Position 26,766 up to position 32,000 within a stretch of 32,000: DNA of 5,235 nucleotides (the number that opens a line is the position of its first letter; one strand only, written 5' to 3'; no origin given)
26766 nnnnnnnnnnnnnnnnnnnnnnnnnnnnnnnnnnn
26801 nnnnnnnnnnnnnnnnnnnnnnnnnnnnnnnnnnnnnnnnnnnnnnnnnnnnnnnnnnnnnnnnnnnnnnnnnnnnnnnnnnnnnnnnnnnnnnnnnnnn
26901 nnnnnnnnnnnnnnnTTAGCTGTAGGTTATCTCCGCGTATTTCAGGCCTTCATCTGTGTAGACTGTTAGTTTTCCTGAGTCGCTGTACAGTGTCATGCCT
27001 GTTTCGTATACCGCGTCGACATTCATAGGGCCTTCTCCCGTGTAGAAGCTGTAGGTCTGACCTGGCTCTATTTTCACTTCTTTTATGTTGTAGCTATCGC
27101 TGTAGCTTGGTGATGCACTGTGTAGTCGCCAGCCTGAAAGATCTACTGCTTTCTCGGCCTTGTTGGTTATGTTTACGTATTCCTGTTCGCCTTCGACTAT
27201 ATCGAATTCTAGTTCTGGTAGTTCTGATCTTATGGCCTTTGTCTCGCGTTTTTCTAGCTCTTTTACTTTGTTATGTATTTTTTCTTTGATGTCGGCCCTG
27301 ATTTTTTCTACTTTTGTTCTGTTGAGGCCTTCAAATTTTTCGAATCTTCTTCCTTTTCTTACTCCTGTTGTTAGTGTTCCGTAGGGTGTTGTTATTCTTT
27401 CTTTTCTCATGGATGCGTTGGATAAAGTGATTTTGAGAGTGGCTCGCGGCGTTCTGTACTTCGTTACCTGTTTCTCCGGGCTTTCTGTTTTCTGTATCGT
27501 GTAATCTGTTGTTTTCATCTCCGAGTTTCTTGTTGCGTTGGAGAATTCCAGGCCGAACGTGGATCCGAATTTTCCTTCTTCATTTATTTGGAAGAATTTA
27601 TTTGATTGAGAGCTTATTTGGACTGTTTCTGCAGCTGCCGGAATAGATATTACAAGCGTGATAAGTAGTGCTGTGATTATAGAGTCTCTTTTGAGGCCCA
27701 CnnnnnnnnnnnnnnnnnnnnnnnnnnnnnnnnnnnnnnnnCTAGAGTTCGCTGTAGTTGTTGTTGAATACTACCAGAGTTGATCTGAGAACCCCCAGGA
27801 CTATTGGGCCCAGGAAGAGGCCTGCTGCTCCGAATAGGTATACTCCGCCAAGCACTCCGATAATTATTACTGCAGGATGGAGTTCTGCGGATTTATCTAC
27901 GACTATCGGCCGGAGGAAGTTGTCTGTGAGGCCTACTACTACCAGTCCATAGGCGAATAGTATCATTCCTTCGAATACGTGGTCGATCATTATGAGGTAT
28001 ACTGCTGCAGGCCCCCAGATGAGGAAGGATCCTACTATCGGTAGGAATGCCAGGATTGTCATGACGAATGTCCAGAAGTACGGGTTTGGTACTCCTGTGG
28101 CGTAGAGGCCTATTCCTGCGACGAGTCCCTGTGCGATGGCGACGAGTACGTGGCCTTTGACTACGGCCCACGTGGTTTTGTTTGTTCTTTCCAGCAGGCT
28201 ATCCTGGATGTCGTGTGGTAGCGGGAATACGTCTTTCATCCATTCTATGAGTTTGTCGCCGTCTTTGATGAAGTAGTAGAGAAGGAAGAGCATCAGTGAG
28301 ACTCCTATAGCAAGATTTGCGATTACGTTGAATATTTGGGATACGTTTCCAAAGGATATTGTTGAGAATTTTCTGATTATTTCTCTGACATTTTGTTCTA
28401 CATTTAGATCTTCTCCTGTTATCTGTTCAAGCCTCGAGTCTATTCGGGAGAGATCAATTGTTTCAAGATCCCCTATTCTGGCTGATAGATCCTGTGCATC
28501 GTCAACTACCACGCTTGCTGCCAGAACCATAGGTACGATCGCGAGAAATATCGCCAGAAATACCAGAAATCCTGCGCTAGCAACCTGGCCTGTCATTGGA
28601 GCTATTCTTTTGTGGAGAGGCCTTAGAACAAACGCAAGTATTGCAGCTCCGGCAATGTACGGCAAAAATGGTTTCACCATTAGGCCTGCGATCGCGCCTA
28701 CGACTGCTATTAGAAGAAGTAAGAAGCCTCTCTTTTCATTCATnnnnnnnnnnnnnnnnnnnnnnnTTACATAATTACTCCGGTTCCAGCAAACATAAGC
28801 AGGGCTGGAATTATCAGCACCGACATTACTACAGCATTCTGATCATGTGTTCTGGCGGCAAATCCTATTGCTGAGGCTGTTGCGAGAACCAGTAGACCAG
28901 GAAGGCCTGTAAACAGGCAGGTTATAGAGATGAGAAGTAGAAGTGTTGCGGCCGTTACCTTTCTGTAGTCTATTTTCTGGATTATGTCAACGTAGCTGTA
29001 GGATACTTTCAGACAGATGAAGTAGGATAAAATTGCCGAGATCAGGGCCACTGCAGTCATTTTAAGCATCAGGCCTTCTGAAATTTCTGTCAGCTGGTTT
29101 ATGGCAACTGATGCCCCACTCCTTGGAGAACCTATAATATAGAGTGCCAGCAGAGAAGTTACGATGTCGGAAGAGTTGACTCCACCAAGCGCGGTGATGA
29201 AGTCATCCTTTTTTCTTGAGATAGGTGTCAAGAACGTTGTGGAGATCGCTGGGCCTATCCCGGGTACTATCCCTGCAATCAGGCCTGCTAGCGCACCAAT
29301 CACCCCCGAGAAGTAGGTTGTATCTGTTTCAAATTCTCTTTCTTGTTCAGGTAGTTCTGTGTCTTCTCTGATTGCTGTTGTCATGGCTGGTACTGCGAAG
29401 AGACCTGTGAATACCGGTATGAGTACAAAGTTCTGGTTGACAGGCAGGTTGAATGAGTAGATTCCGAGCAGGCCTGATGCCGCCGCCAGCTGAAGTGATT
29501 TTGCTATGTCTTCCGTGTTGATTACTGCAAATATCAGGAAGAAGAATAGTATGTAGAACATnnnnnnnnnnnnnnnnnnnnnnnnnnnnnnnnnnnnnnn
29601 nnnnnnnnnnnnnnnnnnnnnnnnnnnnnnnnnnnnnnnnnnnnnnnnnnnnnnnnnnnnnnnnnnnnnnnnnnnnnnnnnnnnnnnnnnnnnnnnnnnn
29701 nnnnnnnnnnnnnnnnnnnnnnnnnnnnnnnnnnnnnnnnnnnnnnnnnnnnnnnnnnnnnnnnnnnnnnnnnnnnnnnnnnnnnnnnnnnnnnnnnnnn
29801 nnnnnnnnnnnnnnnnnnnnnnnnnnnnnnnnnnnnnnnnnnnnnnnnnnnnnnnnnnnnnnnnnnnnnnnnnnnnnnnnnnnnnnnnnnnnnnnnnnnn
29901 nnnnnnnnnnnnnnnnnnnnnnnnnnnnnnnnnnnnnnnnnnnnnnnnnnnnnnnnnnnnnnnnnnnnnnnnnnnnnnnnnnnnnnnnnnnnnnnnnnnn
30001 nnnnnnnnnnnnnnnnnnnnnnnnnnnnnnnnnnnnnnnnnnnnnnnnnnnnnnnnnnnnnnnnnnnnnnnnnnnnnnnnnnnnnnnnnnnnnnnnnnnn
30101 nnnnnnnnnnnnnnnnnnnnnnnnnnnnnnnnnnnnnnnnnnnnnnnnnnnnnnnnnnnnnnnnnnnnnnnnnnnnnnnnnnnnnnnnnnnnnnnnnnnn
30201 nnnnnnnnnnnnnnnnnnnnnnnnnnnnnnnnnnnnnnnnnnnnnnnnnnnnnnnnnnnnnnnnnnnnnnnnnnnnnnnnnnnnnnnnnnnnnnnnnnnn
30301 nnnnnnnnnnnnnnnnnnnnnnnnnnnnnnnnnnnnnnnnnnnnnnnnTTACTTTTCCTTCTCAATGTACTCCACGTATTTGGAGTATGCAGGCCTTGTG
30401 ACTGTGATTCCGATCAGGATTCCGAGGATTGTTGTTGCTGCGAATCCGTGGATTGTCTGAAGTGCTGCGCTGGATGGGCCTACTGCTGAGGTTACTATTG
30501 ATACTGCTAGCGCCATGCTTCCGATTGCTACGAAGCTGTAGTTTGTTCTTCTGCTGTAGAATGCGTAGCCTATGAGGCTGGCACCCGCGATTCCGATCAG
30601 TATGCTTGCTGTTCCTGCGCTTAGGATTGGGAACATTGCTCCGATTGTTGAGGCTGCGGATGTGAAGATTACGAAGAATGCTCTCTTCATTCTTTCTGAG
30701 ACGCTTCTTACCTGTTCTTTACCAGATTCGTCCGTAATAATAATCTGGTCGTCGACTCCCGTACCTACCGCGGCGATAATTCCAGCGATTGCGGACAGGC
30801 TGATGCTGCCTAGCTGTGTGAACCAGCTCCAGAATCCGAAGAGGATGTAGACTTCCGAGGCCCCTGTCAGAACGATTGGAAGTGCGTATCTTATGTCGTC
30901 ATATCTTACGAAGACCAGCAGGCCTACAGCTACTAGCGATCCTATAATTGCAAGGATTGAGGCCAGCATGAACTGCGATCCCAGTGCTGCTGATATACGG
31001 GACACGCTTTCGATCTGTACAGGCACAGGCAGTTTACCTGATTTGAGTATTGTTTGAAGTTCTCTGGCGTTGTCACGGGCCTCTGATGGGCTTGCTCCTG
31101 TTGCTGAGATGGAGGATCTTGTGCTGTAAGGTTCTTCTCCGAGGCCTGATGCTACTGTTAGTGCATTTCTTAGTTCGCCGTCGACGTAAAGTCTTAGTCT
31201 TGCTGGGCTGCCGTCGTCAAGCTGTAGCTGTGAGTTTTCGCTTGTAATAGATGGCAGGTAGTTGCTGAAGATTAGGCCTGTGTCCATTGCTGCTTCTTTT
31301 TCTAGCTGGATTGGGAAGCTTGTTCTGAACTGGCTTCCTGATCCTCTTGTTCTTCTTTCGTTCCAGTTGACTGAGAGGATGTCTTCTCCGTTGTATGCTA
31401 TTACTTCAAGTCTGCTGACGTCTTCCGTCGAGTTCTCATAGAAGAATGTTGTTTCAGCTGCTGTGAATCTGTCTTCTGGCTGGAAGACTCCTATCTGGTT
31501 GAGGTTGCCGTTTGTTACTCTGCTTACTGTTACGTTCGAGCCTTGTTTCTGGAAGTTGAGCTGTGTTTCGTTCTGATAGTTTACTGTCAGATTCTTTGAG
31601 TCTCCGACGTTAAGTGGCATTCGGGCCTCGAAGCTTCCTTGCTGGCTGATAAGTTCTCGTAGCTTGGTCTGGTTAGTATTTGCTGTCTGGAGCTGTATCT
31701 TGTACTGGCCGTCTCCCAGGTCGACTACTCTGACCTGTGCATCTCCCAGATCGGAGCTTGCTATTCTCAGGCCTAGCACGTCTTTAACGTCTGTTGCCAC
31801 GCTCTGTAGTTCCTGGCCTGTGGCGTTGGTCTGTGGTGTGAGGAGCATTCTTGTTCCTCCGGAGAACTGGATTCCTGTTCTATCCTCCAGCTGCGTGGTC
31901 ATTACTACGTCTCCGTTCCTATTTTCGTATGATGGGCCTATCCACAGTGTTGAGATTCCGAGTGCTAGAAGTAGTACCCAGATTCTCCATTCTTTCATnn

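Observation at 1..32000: The palindromic hexamer AGGCCT is hugely over-represented, independent of reading frame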

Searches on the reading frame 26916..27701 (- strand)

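Call 57: search_protein_families(library=pfam, proteins=[window:26916-27701:-], max_evalue=0.01)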
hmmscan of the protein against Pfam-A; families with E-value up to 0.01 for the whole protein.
window:26916-27701:- (261 aa): 1 family
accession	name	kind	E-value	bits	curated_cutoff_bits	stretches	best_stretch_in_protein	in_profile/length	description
PF00932.25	LTD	-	1.3e-10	42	34.3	1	172-233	21-74/109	Lamin Tail Domain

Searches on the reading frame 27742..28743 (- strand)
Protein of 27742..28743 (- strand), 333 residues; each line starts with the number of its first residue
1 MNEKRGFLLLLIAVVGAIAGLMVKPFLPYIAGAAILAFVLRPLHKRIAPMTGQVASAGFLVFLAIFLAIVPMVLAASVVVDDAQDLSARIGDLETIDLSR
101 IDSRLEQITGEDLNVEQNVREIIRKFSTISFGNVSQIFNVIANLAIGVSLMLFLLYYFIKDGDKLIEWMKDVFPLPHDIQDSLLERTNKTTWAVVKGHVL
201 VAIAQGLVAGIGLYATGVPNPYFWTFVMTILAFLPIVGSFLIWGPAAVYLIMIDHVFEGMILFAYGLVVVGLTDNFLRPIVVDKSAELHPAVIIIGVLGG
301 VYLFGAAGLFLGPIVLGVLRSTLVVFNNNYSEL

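Call 7: search_protein_families(library=pfam, proteins=[window:27742-28743:-])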
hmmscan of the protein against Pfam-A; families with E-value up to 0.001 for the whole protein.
window:27742-28743:- (333 aa): 1 family
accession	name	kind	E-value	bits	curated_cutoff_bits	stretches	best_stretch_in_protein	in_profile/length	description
PF01594.21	AI-2E_transport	-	1.3e-49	169.6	34.3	1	8-323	3-323/327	AI-2E family transporter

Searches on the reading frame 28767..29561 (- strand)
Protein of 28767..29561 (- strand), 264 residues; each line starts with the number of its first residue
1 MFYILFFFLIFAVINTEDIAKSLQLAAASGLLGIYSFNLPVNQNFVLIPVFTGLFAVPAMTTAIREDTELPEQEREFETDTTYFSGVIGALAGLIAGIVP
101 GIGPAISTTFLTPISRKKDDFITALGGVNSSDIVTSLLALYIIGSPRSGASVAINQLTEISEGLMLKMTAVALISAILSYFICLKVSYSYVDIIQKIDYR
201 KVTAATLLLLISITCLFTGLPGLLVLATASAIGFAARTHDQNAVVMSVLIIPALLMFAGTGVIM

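Call 57: search_protein_families(library=pfam, proteins=[window:28767-29561:-], max_evalue=0.01)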
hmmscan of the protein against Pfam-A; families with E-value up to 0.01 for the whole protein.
window:28767-29561:- (264 aa): 1 family
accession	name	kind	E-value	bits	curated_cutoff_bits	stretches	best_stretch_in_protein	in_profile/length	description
PF01970.21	TctA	-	2.3e-22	79.7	28.9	1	2-243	130-418/423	Tripartite tricarboxylate transporter TctA family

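Call 75: find_encoding_contigs(protein=window:28767-29561:-, flank=10000, max_places=3)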
Protein window:28767-29561:- (264 aa): no gene with exactly this product is on record in the collection.

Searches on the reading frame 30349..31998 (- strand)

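Call 7: search_protein_families(library=pfam, proteins=[window:30349-31998:-])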
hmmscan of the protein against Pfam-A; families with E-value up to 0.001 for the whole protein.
window:30349-31998:- (549 aa): 1 family
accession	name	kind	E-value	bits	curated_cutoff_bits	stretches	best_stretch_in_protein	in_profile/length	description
PF02355.23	SecD_SecF_C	-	5.2e-10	39.5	20.5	1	327-446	13-133/189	Protein export membrane protein SecD/SecF, C-terminal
